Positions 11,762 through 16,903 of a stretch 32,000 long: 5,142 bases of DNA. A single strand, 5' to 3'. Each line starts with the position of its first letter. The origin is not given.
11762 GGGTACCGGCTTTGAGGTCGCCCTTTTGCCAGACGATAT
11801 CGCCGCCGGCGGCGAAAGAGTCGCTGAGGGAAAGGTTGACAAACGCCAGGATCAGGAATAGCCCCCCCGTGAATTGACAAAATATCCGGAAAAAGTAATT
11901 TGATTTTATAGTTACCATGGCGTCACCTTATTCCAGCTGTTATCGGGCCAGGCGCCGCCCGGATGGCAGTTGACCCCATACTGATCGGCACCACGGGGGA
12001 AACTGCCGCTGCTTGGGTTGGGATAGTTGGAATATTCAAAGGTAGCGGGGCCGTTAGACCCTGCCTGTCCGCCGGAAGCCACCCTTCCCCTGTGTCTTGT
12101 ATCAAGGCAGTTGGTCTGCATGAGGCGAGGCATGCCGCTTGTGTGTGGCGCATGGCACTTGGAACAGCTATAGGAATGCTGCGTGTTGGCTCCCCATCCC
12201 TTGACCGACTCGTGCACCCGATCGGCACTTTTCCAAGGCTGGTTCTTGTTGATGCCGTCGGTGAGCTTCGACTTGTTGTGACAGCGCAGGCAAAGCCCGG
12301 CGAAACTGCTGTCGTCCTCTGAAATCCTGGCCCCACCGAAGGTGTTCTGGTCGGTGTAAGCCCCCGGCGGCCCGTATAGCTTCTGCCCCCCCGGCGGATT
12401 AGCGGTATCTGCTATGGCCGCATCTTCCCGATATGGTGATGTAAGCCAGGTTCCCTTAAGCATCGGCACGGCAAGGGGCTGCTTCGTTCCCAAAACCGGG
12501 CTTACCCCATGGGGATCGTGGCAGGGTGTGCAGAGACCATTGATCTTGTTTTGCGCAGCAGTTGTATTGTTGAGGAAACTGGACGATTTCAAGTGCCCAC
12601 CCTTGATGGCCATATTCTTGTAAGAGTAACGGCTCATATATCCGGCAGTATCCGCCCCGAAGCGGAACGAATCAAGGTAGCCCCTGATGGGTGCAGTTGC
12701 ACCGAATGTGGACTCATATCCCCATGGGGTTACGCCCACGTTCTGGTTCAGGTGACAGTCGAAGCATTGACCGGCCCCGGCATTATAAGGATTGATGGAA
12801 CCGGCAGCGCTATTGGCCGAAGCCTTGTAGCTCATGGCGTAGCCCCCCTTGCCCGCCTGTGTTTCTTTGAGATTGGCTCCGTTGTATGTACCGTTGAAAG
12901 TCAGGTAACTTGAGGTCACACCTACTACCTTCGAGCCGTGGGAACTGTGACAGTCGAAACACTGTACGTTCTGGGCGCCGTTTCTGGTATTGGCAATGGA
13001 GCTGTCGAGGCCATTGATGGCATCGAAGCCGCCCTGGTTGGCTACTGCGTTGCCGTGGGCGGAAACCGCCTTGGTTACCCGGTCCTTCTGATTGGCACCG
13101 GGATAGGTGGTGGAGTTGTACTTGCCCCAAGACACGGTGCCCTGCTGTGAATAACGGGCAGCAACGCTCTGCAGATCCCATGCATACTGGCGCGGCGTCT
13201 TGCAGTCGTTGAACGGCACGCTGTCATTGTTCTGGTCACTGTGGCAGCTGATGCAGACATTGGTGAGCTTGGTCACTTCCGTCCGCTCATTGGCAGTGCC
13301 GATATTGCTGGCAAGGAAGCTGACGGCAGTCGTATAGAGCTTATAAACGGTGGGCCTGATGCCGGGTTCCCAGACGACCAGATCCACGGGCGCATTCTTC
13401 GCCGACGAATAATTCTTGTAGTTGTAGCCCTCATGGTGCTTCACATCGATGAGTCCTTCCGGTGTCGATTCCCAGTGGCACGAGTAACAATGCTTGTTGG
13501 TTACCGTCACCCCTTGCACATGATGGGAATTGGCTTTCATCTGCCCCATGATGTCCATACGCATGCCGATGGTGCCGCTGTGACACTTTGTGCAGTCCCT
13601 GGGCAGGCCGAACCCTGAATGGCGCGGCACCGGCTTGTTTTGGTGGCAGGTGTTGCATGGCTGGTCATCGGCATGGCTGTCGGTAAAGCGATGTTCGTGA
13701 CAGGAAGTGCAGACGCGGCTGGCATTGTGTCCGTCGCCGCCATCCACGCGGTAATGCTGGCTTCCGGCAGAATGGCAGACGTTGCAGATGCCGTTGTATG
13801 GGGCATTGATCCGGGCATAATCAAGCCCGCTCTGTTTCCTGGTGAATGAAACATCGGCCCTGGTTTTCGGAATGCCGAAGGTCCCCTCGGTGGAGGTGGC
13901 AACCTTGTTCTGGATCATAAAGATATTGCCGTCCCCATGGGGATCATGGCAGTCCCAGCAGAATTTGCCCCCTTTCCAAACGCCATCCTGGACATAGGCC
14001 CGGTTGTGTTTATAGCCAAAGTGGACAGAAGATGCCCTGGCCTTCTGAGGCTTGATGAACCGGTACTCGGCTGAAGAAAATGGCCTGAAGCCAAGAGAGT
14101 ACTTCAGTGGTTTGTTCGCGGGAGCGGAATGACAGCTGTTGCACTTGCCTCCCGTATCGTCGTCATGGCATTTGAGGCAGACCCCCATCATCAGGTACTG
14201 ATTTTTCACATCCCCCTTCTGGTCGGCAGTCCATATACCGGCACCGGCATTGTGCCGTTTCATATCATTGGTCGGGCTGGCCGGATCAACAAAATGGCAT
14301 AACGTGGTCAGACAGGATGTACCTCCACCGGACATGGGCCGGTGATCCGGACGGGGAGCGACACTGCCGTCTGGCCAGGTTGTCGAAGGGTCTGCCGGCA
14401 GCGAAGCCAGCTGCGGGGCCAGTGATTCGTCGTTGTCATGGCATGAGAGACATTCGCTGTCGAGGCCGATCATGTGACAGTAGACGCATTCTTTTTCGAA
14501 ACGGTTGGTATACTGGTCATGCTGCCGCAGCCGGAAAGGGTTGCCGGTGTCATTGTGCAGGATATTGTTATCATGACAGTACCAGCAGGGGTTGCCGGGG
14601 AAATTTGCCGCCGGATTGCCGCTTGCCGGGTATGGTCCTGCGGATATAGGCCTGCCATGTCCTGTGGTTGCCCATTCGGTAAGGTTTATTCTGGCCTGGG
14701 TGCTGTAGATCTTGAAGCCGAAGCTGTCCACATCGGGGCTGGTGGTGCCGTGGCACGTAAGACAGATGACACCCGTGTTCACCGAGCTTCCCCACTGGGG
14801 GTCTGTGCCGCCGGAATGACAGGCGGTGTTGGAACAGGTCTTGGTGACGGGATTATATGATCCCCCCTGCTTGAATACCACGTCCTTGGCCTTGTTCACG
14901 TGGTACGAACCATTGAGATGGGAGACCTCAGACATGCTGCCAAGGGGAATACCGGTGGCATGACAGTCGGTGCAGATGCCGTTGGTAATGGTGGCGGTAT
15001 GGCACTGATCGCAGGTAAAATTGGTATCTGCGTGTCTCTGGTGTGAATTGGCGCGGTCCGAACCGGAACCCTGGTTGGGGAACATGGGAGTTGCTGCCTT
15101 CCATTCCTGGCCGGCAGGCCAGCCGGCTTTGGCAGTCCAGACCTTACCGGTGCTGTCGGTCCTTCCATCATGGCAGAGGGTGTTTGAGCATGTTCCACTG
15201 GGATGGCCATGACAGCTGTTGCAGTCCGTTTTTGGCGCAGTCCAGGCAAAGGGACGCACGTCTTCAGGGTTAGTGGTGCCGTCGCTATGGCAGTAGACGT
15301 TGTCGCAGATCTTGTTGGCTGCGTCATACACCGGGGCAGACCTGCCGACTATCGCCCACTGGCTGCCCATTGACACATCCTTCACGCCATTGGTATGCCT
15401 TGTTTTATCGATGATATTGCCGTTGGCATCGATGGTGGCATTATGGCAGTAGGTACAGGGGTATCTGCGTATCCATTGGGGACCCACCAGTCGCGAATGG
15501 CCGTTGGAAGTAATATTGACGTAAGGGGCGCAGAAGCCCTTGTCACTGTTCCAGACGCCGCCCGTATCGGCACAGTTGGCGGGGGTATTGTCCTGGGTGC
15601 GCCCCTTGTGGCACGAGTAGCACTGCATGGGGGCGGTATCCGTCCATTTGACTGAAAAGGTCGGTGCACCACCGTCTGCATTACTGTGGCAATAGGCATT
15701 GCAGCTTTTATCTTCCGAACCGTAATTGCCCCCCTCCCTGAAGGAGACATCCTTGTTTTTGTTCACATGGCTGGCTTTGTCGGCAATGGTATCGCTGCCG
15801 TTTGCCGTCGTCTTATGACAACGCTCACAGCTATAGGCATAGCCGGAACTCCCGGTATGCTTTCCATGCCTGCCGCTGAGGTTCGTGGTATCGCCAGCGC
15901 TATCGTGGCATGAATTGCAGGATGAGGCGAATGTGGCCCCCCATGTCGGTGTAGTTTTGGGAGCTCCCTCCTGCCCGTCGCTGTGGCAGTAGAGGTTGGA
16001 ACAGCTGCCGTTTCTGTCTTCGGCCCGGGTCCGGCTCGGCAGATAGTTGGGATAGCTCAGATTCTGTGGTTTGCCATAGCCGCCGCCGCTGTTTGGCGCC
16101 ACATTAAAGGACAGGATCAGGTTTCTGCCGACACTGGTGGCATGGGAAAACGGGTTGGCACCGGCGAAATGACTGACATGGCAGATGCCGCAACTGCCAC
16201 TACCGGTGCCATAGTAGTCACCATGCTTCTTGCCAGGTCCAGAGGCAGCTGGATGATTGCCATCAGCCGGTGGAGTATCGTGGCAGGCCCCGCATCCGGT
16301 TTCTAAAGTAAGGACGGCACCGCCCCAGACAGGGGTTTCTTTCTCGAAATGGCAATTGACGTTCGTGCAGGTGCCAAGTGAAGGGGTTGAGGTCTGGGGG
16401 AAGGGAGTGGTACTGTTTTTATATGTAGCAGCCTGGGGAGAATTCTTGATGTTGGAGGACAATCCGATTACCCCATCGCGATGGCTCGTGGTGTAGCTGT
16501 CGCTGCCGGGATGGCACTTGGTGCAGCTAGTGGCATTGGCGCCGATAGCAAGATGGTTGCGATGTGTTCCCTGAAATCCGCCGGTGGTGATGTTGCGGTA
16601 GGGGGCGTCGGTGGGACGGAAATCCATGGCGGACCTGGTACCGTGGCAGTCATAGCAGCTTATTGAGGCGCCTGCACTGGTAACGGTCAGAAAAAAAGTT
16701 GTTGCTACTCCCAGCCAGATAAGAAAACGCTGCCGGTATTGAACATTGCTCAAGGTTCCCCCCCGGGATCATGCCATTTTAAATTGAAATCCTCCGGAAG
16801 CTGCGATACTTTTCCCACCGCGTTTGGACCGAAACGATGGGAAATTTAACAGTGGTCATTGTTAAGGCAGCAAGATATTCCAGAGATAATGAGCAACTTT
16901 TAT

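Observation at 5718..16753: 11-kb bicistron: cytochrome with about 29 haems coupled to a 2066-aa double-propeller/12-FN3 surface protein, with no porin partner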

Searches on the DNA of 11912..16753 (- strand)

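Call 78: search_rna_families(sources=[L001, L002, L004, L005, L007, L009], threshold=gathering)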
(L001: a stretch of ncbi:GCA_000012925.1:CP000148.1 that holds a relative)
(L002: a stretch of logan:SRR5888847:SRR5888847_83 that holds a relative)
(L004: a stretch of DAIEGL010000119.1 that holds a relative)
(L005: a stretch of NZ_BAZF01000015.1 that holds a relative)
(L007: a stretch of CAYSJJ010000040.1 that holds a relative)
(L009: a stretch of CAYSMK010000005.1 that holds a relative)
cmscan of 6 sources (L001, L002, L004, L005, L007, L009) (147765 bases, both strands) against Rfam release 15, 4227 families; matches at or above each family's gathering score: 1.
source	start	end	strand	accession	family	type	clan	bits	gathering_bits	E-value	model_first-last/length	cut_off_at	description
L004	2318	2389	-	RF00005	tRNA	Gene; tRNA;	CL00001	64.1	29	3.1e-11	1-71/71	no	tRNA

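Call 79: search_rna_families(sources=[L013, L018, L023, L028, L035, L042], threshold=gathering)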
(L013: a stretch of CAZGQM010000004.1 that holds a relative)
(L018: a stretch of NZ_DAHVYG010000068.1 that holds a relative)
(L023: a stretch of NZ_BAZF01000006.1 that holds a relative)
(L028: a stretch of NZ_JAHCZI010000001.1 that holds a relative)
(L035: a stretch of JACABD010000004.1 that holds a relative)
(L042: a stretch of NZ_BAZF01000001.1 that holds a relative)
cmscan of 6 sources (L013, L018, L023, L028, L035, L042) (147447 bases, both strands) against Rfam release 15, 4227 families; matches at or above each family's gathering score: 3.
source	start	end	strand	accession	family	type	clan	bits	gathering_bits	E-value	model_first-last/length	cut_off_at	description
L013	4266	4338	+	RF00005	tRNA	Gene; tRNA;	CL00001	72.8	29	1.3e-13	1-71/71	no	tRNA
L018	9291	9366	-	RF01051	c-di-GMP-I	Cis-reg; riboswitch;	CL00126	50.2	35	1.8e-06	1-87/87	no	c-di-GMP-I riboswitch aptamer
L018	9468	9544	-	RF01051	c-di-GMP-I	Cis-reg; riboswitch;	CL00126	43.6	35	7.3e-05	1-87/87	no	c-di-GMP-I riboswitch aptamer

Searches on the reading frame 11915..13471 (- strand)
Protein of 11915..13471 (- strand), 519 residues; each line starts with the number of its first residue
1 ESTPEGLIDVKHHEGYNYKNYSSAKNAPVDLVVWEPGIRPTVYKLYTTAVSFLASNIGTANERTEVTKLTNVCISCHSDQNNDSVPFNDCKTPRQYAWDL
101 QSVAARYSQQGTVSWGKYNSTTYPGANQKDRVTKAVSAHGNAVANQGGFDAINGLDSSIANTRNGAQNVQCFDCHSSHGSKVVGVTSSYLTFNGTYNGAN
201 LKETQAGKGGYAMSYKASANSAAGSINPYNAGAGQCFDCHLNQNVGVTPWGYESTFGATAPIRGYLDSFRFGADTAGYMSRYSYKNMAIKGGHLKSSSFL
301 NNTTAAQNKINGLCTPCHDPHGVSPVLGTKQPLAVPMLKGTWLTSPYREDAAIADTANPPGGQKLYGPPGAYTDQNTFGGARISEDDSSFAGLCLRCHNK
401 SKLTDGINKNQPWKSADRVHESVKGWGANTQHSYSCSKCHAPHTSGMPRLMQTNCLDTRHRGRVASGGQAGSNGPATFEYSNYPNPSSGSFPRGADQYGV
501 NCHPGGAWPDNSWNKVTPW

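Call 95: search_protein_representatives(protein=window:11915-13471:-)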
Query: 519 residues. Proteins with E-value up to 0.001 (for the whole library): 400; up to 1e-10: 275; up to 1e-30: 208. The best 150 are listed.
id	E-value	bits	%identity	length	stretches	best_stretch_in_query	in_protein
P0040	1.5e-211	720.2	57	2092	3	1-519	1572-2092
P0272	6.4e-189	645.5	54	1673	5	1-519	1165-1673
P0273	1.2e-181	621.5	60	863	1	1-519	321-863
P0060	4.6e-178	609.7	62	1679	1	1-474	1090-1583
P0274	2.6e-175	600.6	52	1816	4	1-519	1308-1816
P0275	4.1e-164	563.6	63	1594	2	1-352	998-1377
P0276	3.8e-161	553.8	55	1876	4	2-352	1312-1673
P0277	8.0e-155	533.0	52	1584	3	17-519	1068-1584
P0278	4.8e-152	523.8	55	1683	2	1-519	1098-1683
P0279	5.2e-151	520.4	59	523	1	48-519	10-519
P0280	2.4e-148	511.6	56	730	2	1-361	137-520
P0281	2.6e-148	511.5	53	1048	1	17-504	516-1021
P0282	9.7e-146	503.0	59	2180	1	1-519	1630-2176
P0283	2.2e-145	501.8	54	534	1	5-519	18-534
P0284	1.9e-142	492.1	48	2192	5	1-302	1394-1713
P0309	3.4e-127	441.8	53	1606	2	20-519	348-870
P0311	3.9e-127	441.6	52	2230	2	22-519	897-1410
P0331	6.7e-119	414.4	48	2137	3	20-519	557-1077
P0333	2.1e-118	412.8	54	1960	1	10-519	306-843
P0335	2.0e-117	409.5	50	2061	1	11-519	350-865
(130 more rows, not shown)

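Call 98: search_protein_families(library=pfam, proteins=[P0335, P0333, P0309, P0311, P0331], max_evalue=0.001)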
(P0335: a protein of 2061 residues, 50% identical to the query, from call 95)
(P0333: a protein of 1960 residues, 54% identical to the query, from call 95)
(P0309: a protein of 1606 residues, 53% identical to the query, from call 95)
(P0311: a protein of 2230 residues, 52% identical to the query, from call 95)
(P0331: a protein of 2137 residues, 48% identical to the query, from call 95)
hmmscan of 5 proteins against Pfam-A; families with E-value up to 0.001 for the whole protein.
P0335 (2061 aa): 5 families
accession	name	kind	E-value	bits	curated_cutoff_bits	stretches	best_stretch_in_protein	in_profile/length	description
PF13385.13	Laminin_G_3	-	1.4e-13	51.7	27.6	1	1883-2050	1-150/151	Concanavalin A-like lectin/glucanases superfamily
PF25788.1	Ig_Rha78A_N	-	1.8e-12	47.9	27.4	2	1771-1834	36-99/105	Rha78A-like, N-terminal immunoglobulin domain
PF14522.11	Cytochrome_C7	-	3.5e-08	33.6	24.8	0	145-203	7-66/67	Cytochrome c7 and related cytochrome c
PF16656.11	Pur_ac_phosph_N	-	2.1e-05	25.4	30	0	893-949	16-83/93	Purple acid Phosphatase, N-terminal domain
PF14537.11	Cytochrom_c3_2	-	5.2e-05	24.1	25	0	148-203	24-78/79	Cytochrome c3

P0333 (1960 aa): 7 families
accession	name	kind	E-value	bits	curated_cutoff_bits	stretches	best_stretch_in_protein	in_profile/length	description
PF25390.1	WD40_RLD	-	6.6e-79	266.3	150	1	1483-1808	34-358/363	RCC1-like domain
PF00415.24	RCC1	-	6.8e-64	212.7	21.7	6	1607-1654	1-50/50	Regulator of chromosome condensation (RCC1) repeat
PF13540.12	RCC1_2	-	1.3e-52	174.8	22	5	1591-1620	1-30/30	Regulator of chromosome condensation (RCC1) repeat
PF25384.1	Alsin_RLD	-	2e-14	54.2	100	0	1589-1625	275-311/405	Alsin RCC1-like domain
PF00041.27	fn3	-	1.2e-10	41.8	25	1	1149-1223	4-81/84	Fibronectin type III domain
PF09699.15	Paired_CXXCH_1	-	6.4e-09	35.8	20.6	0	593-604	7-18/41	Doubled CXXCH motif (Paired_CXXCH_1)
PF14537.11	Cytochrom_c3_2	-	1e-07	32.8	25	0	132-187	10-70/79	Cytochrome c3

P0309 (1606 aa): 6 families
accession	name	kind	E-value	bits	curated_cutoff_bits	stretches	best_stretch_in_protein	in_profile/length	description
PF13385.13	Laminin_G_3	-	6.3e-20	72.3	27.6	1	938-1097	2-151/151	Concanavalin A-like lectin/glucanases superfamily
PF09699.15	Paired_CXXCH_1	-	2.6e-09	37.1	20.6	1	38-80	6-38/41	Doubled CXXCH motif (Paired_CXXCH_1)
PF22113.1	Mtrc-MtrF_II-IV_dom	-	5.4e-08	33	30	1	28-122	71-172/176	Outer membrane cytochrome MtrC/MtrF-like, domains II/IV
PF14522.11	Cytochrome_C7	-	7.9e-08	32.5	24.8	0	248-301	14-67/67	Cytochrome c7 and related cytochrome c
PF14537.11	Cytochrom_c3_2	-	1.3e-07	32.4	25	0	39-120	7-71/79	Cytochrome c3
PF16656.11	Pur_ac_phosph_N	-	0.00024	22.1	30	1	1109-1182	11-92/93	Purple acid Phosphatase, N-terminal domain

P0311 (2230 aa): 5 families
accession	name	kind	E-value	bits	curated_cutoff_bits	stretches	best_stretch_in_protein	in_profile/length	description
PF14522.11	Cytochrome_C7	-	2.4e-18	66.2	24.8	1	242-287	14-66/67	Cytochrome c7 and related cytochrome c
PF14537.11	Cytochrom_c3_2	-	3.1e-15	56.8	25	1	50-126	4-71/79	Cytochrome c3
PF09698.15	GSu_C4xC__C2xCH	-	1.5e-11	45.3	21.7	3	383-417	2-36/36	Geobacter CxxxxCH...CXXCH motif (GSu_C4xC__C2xCH)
PF25788.1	Ig_Rha78A_N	-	2.9e-09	37.6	27.4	0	1467-1513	52-101/105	Rha78A-like, N-terminal immunoglobulin domain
PF14292.12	SusE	-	1.1e-05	25.9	25.2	0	1624-1674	14-70/106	SusE outer membrane protein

P0331 (2137 aa): 7 families
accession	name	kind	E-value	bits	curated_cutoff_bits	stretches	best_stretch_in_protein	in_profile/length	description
PF16656.11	Pur_ac_phosph_N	-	8.6e-34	116.4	30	4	1755-1831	4-92/93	Purple acid Phosphatase, N-terminal domain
PF13385.13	Laminin_G_3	-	3.4e-20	73.2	27.6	1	1142-1305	2-151/151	Concanavalin A-like lectin/glucanases superfamily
PF14537.11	Cytochrom_c3_2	-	9.8e-14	52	25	0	387-448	8-68/79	Cytochrome c3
PF14522.11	Cytochrome_C7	-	1.9e-10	40.9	24.8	0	107-148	12-56/67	Cytochrome c7 and related cytochrome c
PF09699.15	Paired_CXXCH_1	-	7.7e-08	32.3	20.6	1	108-142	6-38/41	Doubled CXXCH motif (Paired_CXXCH_1)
PF21722.4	Gly_rich_2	-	4.1e-06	27.4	24.3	1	1842-2028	1-223/226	Glycine-rich domain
PF00041.27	fn3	-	0.00065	20.3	25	0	1663-1741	1-81/84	Fibronectin type III domain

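Call 100: find_encoding_contigs(protein=P0333, flank=8000, max_places=2)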
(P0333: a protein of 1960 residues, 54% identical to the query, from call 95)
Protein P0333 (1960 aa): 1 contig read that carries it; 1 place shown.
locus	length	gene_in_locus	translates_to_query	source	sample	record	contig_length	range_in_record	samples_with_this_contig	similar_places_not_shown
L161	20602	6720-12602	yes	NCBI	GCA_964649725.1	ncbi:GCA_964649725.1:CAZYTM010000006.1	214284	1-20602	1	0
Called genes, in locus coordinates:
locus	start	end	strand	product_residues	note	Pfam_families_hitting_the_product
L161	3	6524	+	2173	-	?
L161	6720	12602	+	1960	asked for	PF25390:WD40_RLD, PF00415:RCC1, PF13540:RCC1_2, PF00415:RCC1, PF13540:RCC1_2, PF00415:RCC1, PF00415:RCC1, PF13540:RCC1_2, +6 more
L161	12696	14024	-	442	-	PF04055:Radical_SAM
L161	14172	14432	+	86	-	PF10387:DUF2442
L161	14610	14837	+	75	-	-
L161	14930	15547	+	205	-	PF06445:GyrI-like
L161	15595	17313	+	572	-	PF02310:B12-binding, PF04055:Radical_SAM, PF13311:DUF4080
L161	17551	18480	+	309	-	PF14522:Cytochrome_C7 (faint), PF14537:Cytochrom_c3_2 (faint), PF22113:Mtrc-MtrF_II-IV_dom (faint)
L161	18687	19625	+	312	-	PF01584:CheW, PF00072:Response_reg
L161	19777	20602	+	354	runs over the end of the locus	PF00535:Glycos_transf_2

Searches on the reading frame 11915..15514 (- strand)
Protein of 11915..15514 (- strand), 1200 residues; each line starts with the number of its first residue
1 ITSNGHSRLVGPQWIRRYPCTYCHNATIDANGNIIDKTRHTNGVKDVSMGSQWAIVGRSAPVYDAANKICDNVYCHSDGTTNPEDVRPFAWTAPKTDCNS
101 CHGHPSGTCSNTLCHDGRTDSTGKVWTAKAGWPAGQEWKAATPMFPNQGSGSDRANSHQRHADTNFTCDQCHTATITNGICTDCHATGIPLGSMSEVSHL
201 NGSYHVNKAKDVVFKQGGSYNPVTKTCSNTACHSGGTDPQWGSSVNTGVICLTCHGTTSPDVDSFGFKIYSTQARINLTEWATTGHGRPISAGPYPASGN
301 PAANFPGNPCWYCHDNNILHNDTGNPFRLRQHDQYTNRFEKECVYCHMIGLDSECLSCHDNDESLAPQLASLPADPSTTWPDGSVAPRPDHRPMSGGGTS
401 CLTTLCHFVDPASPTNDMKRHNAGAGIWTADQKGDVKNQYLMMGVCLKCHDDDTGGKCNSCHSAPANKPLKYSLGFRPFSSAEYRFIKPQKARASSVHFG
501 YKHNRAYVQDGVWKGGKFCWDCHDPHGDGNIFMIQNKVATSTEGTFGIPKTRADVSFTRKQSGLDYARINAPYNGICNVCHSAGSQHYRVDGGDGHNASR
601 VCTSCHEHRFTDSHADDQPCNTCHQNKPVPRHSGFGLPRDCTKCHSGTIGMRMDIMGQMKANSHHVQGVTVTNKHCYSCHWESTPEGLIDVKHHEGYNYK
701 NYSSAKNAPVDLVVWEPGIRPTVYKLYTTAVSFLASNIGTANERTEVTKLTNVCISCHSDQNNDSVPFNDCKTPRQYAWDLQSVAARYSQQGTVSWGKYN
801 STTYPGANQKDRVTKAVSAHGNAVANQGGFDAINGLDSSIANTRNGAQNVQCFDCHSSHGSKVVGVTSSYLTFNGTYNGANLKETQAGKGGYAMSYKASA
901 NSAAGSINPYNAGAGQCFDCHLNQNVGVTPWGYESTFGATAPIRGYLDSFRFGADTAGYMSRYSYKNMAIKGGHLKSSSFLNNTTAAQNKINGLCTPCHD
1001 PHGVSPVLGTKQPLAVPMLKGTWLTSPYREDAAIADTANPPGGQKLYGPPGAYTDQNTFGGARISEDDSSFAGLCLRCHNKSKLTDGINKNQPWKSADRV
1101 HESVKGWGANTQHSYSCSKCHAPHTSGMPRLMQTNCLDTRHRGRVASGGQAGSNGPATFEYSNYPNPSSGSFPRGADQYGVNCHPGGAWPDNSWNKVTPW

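Call 64: predict_structure(alignment_id=A3)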
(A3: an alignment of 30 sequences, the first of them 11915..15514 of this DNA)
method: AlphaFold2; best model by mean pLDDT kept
length: 1200 residues; sequences in the alignment: 30
mean_pLDDT: 35.8   pTM: 0.26
mean pLDDT of the five models: 35.8, 33.9, 31.9, 31.7, 30.3
residues with pLDDT >= 90: 0; 70-90: 0; 50-70: 48; < 50: 1152
segments of 3 or more residues with pLDDT < 50: 1-34, 36-53, 55-57, 65-68, 74-338, 341-344, 359-383, 385-387, 389-398, 402-412, 414-425, 438-682, 684-733, 735-799, 804-924, 926-1200
pLDDT, mean of each block of 10 residues (from residue 1): 29 32 44 46 42 50 50 43 43 38 40 42 41 36 31 30 27 32 36 28 30 37 46 36 31 31 27 30 27 24 24 27 32 44 52 53 42 43 46 46 47 45 49 50 33 33 38 34 35 28 41 35 27 35 36 38 28 30 29 27 22 26 27 23 31 41 31 42 48 43 39 47 38 45 42 38 36 36 33 41 47 39 34 33 33 28 26 28 35 37 33 39 45 42 37 38 36 26 25 24 32 32 30 40 43 38 35 35 38 37 33 29 26 29 31 35 40 32 34 31
secondary structure, 60 per line:
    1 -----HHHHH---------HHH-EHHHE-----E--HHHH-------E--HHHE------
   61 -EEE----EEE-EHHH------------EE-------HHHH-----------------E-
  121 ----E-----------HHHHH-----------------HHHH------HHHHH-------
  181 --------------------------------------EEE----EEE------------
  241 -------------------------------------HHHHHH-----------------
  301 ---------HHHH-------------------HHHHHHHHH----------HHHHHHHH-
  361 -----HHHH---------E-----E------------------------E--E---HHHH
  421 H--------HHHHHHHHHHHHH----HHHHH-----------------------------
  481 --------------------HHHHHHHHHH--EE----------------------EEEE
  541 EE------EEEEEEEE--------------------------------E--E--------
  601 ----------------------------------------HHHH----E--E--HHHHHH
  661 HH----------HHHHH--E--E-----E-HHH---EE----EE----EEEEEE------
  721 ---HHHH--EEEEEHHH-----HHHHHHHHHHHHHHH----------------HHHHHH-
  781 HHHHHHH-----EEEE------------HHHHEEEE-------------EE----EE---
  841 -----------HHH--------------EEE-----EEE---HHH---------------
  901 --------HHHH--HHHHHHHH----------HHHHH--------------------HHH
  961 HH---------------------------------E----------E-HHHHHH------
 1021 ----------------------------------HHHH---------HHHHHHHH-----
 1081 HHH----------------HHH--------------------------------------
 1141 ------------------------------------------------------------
elements in order (helices of 4 or more, strands of 3 or more residues): H6-10 H37-40 E62-64 E69-71 H98-101 H137-141 H159-162 H169-173 E219-221 E226-228 H278-283 H310-313 H333-341 H352-359 H366-369 H417-421 H430-442 H447-451 H501-510 E537-542 E549-556 H641-644 H655-662 H673-677 E709-714 H724-727 E730-734 H743-757 H774-779 H781-787 E793-796 H809-812 E813-816 E869-871 E877-879 H909-912 H915-922 H933-937 H958-962 H1009-1014 H1055-1058 H1068-1075
